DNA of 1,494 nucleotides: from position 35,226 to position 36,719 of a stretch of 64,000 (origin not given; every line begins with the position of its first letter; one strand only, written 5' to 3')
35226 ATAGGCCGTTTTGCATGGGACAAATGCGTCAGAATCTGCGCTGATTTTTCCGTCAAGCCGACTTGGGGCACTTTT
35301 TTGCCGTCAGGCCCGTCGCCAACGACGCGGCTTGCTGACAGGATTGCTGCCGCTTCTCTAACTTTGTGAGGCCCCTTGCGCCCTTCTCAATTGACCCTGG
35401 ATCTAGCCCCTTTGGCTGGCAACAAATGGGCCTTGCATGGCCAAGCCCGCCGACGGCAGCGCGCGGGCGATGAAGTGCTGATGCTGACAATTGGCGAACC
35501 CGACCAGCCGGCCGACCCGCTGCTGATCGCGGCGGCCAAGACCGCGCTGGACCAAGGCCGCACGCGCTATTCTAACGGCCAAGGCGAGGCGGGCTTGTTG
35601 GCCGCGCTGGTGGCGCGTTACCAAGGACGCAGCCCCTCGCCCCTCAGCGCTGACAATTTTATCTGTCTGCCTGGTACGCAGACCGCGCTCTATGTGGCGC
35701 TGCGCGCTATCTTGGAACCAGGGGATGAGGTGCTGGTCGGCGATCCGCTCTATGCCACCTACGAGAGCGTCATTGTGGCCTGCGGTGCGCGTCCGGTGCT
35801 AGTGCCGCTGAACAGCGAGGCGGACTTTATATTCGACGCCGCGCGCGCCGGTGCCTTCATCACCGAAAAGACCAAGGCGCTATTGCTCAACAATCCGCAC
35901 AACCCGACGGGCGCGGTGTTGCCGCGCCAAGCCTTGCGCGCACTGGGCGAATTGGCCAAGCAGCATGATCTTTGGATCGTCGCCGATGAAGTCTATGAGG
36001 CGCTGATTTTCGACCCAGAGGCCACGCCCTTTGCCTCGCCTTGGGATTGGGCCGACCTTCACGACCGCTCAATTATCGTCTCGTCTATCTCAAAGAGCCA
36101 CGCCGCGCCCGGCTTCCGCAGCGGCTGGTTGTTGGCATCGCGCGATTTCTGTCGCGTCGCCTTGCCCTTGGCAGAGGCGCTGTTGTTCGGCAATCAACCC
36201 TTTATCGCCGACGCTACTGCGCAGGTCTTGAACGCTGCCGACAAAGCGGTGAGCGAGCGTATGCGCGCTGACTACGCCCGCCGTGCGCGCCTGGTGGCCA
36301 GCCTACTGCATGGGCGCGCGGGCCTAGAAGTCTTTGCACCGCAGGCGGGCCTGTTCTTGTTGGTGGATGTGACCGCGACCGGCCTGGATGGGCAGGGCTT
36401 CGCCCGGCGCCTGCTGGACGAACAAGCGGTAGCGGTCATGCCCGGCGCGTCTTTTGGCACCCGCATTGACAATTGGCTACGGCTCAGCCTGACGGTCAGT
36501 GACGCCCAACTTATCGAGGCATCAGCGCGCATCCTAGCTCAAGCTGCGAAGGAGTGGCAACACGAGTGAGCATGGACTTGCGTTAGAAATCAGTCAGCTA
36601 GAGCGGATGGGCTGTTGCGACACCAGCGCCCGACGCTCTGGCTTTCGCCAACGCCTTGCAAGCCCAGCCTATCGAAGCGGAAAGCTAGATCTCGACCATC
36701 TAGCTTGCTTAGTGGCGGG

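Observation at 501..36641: Family of roughly 105-110-bp hairpin-forming intergenic repeats, five copies in both orientations, abutting or donating the 3' ends of upstream genes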

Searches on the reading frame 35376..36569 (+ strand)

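Call 16: search_protein_families(library=pfam, proteins=[window:35376-36569:+])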
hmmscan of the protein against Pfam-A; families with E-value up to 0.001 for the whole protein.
window:35376-36569:+ (397 aa): 4 families
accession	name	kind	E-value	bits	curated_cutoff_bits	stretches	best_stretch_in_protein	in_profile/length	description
PF00155.27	Aminotran_1_2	-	4.4e-61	207.5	19.7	1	33-386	2-361/361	Aminotransferase class I and II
PF01041.23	DegT_DnrJ_EryC1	-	6.9e-08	32.5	19.8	1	103-204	50-145/360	DegT/DnrJ/EryC1/StrS aminotransferase family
PF01212.27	Beta_elim_lyase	-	1.3e-05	25.1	27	1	106-210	61-176/288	Beta-eliminating lyase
PF01053.26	Cys_Met_Meta_PP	-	0.00013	21.1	27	1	96-208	71-177/381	Cys/Met metabolism PLP-dependent enzyme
